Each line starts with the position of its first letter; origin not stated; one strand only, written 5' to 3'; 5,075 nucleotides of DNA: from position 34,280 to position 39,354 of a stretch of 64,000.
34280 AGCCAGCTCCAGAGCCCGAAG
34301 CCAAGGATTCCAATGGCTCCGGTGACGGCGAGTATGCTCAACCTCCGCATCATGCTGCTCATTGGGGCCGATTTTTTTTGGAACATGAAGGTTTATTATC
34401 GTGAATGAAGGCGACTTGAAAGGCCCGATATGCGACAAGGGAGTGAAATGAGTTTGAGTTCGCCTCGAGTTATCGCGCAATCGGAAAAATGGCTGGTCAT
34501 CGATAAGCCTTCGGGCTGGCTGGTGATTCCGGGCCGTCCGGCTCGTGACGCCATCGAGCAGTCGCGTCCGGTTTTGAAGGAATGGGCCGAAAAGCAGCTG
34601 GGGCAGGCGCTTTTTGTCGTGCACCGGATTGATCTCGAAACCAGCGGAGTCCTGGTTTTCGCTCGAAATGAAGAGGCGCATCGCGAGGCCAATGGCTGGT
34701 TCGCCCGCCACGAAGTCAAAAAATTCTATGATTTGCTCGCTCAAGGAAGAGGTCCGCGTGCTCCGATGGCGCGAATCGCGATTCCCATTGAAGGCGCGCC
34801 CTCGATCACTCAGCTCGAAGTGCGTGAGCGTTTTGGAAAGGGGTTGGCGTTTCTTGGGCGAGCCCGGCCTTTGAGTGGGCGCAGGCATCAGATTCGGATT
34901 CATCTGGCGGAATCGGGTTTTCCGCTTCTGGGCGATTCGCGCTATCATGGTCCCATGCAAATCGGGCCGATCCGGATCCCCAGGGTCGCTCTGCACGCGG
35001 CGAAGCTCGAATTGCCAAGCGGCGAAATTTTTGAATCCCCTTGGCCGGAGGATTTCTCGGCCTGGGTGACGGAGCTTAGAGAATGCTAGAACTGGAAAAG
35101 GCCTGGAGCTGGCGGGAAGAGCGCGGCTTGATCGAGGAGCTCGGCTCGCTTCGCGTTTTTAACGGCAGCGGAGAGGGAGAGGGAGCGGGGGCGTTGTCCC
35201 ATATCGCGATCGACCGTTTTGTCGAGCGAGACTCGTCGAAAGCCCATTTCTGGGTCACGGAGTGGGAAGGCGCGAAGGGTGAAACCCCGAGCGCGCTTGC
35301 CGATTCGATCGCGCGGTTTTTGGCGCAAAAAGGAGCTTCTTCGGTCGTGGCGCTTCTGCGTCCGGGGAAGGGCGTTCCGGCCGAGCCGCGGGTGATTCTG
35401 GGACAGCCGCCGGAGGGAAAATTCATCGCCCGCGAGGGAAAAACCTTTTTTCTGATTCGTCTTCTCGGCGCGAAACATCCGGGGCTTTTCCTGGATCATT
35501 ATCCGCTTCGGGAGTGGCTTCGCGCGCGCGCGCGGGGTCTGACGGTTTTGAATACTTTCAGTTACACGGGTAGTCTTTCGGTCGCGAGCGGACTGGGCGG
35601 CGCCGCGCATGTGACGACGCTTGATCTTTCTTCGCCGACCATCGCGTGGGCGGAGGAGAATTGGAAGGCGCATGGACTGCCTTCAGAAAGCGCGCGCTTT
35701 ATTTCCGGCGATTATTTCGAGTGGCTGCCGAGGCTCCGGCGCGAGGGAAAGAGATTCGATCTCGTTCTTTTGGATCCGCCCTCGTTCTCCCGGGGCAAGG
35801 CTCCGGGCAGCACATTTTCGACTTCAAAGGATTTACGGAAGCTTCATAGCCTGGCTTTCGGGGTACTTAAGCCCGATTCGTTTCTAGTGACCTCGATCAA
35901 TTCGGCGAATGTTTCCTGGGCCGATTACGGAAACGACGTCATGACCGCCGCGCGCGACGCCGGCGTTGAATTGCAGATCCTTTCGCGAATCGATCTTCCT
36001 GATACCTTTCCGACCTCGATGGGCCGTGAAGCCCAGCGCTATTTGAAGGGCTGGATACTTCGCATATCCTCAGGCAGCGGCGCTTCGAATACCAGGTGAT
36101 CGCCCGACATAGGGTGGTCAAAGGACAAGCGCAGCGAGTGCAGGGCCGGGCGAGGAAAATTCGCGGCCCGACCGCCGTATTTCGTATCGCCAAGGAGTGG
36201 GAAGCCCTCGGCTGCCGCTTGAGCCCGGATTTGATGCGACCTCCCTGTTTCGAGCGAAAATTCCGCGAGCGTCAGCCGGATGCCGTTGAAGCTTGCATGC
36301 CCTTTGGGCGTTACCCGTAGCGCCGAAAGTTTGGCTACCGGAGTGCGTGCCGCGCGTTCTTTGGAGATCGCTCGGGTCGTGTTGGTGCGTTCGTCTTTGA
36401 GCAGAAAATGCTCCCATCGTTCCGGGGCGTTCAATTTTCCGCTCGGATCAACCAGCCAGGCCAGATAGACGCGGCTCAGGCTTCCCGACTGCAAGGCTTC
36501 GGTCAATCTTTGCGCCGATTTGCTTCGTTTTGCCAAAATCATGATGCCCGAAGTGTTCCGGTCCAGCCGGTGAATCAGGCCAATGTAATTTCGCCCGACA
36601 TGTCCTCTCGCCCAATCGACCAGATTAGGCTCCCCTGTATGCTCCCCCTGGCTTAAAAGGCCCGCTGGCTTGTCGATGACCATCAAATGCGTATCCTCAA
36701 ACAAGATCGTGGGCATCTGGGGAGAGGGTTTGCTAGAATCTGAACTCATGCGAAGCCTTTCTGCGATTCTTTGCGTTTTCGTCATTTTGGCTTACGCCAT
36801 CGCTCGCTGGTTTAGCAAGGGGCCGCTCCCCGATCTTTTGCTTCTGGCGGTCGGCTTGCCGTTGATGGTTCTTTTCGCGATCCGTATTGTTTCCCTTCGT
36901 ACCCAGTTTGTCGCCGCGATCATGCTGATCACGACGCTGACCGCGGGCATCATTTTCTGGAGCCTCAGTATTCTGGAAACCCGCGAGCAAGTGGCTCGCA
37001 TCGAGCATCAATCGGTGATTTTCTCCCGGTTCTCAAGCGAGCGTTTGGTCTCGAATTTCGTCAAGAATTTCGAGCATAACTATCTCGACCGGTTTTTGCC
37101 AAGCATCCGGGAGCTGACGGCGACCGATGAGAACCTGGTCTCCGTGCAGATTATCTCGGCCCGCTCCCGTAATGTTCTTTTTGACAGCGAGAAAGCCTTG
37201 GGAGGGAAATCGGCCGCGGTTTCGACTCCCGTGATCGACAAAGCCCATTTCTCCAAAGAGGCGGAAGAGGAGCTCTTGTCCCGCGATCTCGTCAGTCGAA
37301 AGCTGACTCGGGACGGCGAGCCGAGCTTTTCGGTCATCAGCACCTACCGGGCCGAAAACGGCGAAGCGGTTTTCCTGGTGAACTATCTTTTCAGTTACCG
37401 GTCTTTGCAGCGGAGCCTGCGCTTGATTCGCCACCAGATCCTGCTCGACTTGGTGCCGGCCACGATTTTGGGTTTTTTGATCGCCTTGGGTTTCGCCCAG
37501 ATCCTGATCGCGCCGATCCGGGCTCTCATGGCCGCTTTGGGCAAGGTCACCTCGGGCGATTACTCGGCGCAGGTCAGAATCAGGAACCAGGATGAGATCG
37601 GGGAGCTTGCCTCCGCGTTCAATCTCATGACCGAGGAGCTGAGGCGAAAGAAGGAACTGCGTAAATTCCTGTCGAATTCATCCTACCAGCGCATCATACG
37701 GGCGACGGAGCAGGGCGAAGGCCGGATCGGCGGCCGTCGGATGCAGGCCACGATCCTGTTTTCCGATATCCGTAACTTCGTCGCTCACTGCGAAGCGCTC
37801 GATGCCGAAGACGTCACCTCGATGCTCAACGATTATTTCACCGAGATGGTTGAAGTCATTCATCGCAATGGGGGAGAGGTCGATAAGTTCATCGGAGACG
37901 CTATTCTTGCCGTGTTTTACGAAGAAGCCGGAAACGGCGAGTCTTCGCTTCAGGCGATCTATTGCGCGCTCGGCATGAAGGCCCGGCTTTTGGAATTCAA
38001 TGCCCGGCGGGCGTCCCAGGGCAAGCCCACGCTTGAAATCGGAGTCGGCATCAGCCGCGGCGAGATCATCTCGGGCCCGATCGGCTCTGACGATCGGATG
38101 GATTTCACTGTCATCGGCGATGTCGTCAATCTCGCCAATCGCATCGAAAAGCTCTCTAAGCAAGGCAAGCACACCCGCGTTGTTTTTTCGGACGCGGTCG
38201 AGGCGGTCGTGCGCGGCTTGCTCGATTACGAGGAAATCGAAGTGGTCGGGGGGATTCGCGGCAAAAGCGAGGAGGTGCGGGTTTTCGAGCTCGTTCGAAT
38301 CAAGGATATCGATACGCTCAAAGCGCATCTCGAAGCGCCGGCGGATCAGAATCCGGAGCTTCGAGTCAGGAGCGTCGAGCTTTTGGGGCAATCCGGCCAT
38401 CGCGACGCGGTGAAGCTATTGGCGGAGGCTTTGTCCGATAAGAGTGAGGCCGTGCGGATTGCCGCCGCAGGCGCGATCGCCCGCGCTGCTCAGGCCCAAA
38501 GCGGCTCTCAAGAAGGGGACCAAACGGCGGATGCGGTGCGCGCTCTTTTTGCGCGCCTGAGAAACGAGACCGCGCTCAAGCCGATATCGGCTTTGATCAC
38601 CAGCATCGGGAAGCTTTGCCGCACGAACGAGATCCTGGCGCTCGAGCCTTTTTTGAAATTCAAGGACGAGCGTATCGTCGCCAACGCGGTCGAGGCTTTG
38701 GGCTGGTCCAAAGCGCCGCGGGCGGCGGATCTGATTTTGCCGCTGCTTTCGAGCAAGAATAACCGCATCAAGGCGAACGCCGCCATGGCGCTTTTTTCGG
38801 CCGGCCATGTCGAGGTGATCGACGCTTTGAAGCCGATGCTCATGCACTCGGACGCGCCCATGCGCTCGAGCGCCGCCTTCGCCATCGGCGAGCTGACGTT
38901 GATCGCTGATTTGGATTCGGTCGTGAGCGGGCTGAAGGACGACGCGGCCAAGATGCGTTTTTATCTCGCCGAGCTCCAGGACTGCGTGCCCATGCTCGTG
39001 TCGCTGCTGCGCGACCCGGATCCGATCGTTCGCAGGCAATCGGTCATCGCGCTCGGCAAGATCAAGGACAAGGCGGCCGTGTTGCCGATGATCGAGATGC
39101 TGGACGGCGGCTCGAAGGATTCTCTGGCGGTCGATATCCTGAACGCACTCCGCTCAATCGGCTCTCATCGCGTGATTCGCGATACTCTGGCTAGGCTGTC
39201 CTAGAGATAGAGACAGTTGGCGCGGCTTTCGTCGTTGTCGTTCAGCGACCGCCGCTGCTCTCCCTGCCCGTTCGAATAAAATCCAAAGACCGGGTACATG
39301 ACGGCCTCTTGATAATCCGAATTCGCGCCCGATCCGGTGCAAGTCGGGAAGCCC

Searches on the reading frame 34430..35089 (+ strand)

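Call 13: search_protein_families(library=pfam, proteins=[window:34430-35089:+], max_evalue=0.001)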
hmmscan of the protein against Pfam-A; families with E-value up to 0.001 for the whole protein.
window:34430-35089:+ (219 aa): 1 family
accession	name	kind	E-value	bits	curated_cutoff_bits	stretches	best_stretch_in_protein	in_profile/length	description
PF00849.27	PseudoU_synth_2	-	1.9e-21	77.3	26.8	1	21-160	2-151/152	RNA pseudouridylate synthase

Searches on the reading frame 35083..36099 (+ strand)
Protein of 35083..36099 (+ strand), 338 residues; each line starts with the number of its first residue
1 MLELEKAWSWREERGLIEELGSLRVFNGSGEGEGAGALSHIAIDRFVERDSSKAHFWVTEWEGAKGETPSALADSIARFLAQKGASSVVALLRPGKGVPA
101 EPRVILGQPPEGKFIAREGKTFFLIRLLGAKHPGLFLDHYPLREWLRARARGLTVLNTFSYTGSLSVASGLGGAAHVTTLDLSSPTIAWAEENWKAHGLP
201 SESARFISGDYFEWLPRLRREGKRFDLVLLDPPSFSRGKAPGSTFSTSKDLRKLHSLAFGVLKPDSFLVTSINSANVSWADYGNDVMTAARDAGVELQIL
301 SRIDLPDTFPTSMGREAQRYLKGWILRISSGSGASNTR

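Call 13: search_protein_families(library=pfam, proteins=[window:35083-36099:+], max_evalue=0.001)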
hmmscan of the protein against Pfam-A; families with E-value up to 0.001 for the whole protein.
window:35083-36099:+ (338 aa): 3 families
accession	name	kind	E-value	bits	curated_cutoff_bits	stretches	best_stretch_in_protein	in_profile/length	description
PF10672.15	Methyltrans_SAM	-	2e-22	80.2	27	1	82-311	57-273/286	S-adenosylmethionine-dependent methyltransferase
PF03602.21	Cons_hypoth95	-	3.2e-08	33.9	24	1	144-240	34-128/182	Conserved hypothetical protein 95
PF13847.12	Methyltransf_31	-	4.4e-05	23.6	27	1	164-273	16-113/145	Methyltransferase domain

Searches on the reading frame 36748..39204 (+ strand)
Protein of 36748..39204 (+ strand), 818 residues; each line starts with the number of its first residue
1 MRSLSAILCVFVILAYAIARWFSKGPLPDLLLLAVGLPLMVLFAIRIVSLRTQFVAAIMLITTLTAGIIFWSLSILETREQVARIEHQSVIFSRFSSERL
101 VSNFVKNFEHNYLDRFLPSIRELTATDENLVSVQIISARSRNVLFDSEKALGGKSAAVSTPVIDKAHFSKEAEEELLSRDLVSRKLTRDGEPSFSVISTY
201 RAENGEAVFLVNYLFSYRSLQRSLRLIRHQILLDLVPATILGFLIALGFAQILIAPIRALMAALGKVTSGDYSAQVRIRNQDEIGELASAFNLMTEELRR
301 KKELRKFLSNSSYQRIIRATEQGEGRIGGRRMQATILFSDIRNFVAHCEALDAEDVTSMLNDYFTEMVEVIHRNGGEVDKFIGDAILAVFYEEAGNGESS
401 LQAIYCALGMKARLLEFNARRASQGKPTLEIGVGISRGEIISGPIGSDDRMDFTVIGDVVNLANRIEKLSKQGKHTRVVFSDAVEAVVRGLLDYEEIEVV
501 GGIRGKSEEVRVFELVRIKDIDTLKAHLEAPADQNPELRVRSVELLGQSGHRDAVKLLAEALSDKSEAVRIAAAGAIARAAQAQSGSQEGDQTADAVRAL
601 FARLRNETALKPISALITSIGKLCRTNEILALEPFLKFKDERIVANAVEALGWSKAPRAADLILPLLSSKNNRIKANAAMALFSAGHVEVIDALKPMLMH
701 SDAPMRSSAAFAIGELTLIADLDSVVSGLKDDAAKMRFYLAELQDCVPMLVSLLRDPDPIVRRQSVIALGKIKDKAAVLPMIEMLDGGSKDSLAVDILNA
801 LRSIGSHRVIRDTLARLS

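Call 3: search_protein_families(library=pfam, proteins=[window:36748-39204:+], max_evalue=1)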
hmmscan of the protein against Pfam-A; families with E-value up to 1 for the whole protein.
window:36748-39204:+ (818 aa): 14 families
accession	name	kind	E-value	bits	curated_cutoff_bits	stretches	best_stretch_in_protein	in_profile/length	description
PF13646.12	HEAT_2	-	6.2e-30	103.8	27.7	4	524-607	4-74/88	HEAT repeats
PF00211.25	Guanylate_cyc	-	1e-20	74.6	21.9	1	333-489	8-156/183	Adenylate and Guanylate cyclase catalytic domain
PF13513.12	HEAT_EZ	-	1.8e-15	57.4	27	3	742-772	25-55/55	HEAT-like repeat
PF02985.28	HEAT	-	2.9e-14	52.3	23.5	2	747-772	2-27/31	HEAT repeat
PF00672.30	HAMP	-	1.2e-12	48.4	25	1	249-299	2-52/53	HAMP domain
PF03130.22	HEAT_PBS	-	1.9e-09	37.5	20.9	2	761-786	1-26/27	PBS lyase HEAT-like repeat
PF00514.29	Arm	-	8e-08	32.5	20.6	1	745-770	12-37/41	Armadillo/beta-catenin-like repeat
PF25786.1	HEAT_GCN1_C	-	2.1e-05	25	27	1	675-773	13-95/151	GCN1-like, C-terminal HEAT repeats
PF12717.13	Cnd1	-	0.0049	17.4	26.4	0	746-774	22-50/162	non-SMC mitotic condensation complex subunit 1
PF25767.1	ARM_TBCD_2nd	-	0.0097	15.8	29.7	0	553-609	77-132/245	Tubulin-specific chaperone D-like, ARM repeats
PF01602.26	Adaptin_N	-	0.017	14.2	37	0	553-706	151-282/524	Adaptin N terminal region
PF19698.5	DUF6197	-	0.056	14.2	24.6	1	567-608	35-79/111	Family of unknown function (DUF6197)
PF01851.28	PC_rep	-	0.12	13.2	21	0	687-706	15-34/35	Proteasome/cyclosome repeat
PF21591.2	Hera_DD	-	0.12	12.6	27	0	670-695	24-49/52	RNA helicase Hera, dimerization domain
